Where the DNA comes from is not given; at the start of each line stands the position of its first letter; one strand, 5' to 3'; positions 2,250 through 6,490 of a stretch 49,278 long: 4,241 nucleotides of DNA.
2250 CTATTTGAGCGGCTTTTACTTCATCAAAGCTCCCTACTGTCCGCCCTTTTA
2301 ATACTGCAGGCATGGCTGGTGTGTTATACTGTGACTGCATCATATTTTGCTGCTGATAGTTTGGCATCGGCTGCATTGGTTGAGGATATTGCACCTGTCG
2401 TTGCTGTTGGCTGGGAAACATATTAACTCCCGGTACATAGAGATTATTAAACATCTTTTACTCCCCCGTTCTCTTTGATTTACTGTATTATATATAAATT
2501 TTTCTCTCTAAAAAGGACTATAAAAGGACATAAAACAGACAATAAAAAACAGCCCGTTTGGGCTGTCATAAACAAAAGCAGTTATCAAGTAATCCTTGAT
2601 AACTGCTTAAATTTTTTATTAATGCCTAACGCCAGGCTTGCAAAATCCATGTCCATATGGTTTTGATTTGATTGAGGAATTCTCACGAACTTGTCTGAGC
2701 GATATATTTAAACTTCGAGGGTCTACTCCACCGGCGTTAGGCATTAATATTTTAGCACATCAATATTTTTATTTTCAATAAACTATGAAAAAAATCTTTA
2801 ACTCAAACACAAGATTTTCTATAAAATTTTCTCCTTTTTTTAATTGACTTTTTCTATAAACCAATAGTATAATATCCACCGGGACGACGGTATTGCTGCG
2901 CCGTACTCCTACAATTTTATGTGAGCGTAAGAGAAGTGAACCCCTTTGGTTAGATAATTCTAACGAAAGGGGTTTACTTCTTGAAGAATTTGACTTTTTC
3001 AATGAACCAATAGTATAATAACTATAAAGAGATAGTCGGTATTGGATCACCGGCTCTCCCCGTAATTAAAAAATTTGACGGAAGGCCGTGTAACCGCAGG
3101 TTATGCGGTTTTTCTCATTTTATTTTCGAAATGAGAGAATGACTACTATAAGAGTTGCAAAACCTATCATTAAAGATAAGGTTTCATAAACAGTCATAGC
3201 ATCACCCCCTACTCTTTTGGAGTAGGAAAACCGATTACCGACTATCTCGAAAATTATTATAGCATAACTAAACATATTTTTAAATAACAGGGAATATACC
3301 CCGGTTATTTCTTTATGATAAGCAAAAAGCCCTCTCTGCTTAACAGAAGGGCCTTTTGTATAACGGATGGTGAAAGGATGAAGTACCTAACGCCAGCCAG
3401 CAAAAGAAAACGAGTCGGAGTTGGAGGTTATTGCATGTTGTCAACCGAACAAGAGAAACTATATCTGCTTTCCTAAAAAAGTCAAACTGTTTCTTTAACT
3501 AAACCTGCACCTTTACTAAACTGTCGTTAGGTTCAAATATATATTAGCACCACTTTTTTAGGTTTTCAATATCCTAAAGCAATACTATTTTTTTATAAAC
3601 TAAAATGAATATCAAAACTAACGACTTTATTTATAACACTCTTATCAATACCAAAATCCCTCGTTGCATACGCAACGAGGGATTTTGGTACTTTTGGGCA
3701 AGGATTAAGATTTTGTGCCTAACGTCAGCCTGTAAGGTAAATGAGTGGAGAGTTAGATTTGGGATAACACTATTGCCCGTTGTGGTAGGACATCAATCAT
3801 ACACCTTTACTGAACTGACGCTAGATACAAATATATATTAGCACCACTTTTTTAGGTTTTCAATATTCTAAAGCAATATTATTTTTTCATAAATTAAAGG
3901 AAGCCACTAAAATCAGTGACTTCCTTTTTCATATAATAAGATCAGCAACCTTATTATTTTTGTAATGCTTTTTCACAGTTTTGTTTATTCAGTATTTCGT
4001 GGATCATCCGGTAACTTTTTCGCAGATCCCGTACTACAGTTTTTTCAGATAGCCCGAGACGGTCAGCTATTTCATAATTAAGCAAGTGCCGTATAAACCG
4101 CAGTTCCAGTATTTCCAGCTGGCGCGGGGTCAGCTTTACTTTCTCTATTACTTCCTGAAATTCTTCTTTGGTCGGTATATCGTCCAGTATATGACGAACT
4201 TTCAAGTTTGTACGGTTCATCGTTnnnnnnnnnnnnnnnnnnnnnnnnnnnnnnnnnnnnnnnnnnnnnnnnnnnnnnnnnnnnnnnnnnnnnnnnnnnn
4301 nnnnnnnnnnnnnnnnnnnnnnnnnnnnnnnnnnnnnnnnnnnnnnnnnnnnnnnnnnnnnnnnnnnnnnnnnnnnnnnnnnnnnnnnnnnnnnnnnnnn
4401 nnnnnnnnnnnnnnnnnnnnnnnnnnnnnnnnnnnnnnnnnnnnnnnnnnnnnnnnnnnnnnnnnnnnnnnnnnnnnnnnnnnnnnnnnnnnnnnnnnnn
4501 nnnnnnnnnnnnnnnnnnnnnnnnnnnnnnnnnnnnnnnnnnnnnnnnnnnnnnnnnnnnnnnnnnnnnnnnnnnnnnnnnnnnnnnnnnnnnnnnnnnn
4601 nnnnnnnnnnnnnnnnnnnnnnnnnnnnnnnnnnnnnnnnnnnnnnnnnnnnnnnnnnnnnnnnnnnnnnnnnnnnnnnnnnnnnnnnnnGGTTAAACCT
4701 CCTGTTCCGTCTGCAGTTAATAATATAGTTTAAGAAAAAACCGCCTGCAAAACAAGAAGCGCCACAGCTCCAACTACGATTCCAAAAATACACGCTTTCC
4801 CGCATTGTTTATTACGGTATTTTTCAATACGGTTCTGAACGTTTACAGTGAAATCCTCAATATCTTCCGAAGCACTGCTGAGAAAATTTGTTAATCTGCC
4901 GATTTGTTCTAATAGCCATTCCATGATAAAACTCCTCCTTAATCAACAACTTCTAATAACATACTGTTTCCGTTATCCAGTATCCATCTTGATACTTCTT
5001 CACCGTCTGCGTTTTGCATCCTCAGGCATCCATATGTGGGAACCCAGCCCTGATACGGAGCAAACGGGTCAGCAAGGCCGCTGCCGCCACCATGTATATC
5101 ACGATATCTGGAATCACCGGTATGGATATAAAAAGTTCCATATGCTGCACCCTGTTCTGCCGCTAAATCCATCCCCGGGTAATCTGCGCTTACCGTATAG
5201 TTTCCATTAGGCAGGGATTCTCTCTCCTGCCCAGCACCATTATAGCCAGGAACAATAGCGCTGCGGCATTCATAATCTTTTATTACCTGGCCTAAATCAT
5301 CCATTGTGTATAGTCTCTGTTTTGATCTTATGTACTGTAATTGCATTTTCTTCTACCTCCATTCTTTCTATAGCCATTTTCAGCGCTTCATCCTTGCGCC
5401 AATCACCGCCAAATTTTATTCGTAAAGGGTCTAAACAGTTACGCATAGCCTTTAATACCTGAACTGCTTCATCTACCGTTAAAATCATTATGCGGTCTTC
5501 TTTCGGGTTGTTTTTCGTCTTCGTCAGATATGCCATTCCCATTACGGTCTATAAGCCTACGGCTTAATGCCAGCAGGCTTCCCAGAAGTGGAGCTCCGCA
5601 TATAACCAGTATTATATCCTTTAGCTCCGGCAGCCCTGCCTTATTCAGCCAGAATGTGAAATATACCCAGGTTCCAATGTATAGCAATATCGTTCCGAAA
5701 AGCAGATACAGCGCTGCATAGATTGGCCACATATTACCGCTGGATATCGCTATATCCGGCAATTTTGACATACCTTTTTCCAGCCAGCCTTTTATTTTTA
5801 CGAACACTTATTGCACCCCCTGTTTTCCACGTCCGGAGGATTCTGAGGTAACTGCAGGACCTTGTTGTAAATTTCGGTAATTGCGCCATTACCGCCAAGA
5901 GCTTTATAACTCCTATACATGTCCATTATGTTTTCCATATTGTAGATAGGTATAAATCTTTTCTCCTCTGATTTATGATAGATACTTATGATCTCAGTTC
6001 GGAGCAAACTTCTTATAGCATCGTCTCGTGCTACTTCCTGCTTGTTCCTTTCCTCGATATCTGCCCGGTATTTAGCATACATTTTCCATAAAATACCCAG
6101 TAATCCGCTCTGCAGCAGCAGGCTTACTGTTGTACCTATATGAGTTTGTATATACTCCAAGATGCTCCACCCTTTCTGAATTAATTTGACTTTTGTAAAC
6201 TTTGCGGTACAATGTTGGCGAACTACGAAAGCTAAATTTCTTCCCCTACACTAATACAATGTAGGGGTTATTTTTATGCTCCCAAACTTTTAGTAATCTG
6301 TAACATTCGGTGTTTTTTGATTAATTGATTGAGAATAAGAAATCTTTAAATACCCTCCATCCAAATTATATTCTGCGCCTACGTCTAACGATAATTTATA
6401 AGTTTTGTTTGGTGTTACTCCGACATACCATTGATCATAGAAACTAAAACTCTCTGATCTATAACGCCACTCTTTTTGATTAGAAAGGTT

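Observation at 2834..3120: Recurring plus-strand promoter -> short transcript -> terminator units (family of six, two in tandem here)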

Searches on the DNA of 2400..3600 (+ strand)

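Call 10: search_dna_similar(query=window:2500-3500:+, collection=phages, mode=distant, max_rows=30)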
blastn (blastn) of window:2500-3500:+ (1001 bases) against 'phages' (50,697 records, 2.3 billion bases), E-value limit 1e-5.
No match.

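Call 11: search_rna_families(source=window, start=2400, end=3600, threshold=evalue, max_evalue=10, show_alignments=4)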
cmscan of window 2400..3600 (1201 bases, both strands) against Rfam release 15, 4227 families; matches with E-value up to 10: 14.
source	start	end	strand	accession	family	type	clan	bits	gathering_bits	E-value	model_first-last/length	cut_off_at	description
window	3126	3271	-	RF01492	rli28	Gene; sRNA;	-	39.8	45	0.0033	1-186/186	no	Listeria sRNA rli28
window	3029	3120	+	RF04312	trpB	Cis-reg;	-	23.5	59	1.3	1-107/107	no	trpB ncRNA motif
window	3283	3389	-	RF01770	rimP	Cis-reg; leader;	-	22.3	47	0.65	1-102/102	no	Gammaprotebacteria rimP leader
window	2714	2807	-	RF00149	snoZ103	Gene; snRNA; snoRNA; CD-box;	-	22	44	0.22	1-100/100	no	Small nucleolar RNA Z103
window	2535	2653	-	RF02065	STnc340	Gene; sRNA;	-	21.8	80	2.5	1-130/130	no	Enterobacterial sRNA STnc340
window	3117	3231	-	RF01412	BsrG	Gene; sRNA;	-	21.2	55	0.013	29-149/259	no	BsrG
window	2575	2672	-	RF02890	SprC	Gene; sRNA;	-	19.9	100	3.6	1-153/153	no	Small pathogenicity island RNA C (srn_3610)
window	3194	3277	-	RF01761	wcaG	Cis-reg;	-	18.3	42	1.2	1-98/98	no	wcaG RNA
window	2929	3016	-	RF00025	Telomerase-cil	Gene;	CL00004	18.2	52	5.4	1-165/165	no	Ciliate telomerase RNA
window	3324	3365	-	RF02438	SpF51_sRNA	Gene; sRNA;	-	17.2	50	4.2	1-45/45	no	Streptococcus sRNA SpF51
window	3284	3361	+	RF02450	ncr1175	Gene; sRNA;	-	16.5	60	5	1-110/110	no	Bacillus sRNA ncr1175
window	3106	3183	+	RF01091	PK-SPCSV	Cis-reg;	-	16.2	36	8.7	1-61/61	no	3'-terminal pseudoknot in SPCSV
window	3021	3115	+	RF01394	isrK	Gene; sRNA;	-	14.6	50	2.5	1-77/77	no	isrK Hfq binding RNA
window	3206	3223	-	RF02914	DUF805b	Cis-reg;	CL00115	11.2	35.6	7.7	1-35/35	no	DUF805b RNA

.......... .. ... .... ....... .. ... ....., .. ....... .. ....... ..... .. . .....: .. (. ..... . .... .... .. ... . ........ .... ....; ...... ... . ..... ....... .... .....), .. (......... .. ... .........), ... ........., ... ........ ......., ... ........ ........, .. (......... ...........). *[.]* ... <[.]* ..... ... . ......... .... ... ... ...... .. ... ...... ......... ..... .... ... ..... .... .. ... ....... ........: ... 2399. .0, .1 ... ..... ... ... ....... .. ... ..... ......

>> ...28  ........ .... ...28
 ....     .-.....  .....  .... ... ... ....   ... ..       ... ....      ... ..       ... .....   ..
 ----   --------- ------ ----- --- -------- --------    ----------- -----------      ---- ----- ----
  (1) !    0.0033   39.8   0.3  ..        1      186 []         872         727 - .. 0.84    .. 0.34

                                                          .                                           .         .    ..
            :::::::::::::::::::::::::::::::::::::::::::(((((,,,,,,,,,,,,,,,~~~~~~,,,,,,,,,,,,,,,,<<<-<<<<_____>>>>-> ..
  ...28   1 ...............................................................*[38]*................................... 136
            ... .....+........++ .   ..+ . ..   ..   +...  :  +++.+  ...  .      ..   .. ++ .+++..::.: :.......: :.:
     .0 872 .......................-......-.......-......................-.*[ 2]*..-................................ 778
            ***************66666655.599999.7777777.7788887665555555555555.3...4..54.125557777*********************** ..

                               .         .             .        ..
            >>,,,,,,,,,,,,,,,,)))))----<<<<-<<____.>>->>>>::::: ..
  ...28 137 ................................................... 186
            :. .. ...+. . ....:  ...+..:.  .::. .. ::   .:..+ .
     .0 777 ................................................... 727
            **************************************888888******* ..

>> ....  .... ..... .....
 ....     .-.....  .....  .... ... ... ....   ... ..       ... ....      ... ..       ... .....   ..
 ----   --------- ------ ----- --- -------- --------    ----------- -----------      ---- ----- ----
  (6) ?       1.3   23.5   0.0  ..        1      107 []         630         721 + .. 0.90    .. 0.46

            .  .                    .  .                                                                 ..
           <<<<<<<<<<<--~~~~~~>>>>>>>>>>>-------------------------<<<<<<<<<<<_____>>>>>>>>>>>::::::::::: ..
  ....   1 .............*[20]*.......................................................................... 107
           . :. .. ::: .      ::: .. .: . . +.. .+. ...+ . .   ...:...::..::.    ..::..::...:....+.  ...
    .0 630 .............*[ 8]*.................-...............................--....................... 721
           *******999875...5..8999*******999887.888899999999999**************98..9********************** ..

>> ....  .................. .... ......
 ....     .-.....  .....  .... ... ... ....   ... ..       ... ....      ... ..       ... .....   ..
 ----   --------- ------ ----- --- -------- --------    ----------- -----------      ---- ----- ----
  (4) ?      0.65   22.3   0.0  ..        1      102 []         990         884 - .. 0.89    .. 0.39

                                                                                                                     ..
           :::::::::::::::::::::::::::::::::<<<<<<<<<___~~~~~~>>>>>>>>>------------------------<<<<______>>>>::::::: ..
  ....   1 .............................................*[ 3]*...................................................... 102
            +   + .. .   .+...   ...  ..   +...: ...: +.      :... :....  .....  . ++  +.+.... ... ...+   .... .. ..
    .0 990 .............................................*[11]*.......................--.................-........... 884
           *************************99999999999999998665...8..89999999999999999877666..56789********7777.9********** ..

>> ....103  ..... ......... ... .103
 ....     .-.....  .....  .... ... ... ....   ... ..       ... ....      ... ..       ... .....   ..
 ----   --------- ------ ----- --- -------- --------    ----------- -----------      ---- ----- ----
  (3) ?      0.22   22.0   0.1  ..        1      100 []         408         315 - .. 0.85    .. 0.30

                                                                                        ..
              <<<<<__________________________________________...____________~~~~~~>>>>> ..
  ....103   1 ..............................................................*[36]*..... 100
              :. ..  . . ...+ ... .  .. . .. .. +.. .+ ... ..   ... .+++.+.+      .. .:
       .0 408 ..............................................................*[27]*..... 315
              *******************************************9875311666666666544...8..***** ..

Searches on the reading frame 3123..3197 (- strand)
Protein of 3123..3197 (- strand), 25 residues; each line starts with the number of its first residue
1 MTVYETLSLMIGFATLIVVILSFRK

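Call 14: search_protein_families(library=pfam, proteins=[window:3123-3197:-], max_evalue=10)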
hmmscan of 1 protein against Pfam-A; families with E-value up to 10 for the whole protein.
seq(25 aa): 1 family
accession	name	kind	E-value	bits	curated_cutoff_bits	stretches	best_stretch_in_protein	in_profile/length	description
PF16935.10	Hol_Tox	-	1.9e-09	37.7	23.3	1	1-23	1-23/34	Putative Holin-like Toxin (Hol-Tox)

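Call 15: search_protein_families(library=ncbifam, proteins=[window:3123-3197:-], max_evalue=10)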
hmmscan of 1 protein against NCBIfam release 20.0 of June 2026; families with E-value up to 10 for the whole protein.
seq(25 aa): 2 families
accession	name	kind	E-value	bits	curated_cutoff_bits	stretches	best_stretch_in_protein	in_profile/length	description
NF052249.1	ComI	equivalog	0.00066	19.4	55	1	1-22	1-22/30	competence inhibitor ComI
NF033507.3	Loki-CTERM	subfamily_domain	0.13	12.6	19.9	1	7-25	6-24/27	Loki-CTERM sorting domain-containing protein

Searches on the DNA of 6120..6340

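Call 50: search_rna_families(source=window, start=6120, end=6340, threshold=evalue, max_evalue=5)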
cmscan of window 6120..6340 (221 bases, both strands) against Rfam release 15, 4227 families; matches with E-value up to 5: 6.
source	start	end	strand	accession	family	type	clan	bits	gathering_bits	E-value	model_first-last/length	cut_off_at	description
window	6198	6278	+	RF04312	trpB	Cis-reg;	-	18.6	59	2.2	1-107/107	no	trpB ncRNA motif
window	6224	6275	+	RF02399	NsiR1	Gene; sRNA;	-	17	39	0.36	1-60/60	no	Nitrogen stress-induced RNA 1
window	6238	6271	-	RF03467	mir-2851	Gene; miRNA;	CL00142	15.7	85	3.7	1-90/90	no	mir-2851 microRNA precursor family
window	6239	6280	-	RF02416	TCV_H4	Cis-reg;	-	15.5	50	3.1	1-51/51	no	Turnip crinkle virus 3'UTR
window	6231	6268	-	RF03027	RT-6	Gene; sRNA;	-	11.5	46.7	4.7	1-75/75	no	RT-6 RNA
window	6120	6251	-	RF02777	OppA_thermometer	Cis-reg; thermoregulator;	-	9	290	2.4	1-126/304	3'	OppA 5' UTR thermometer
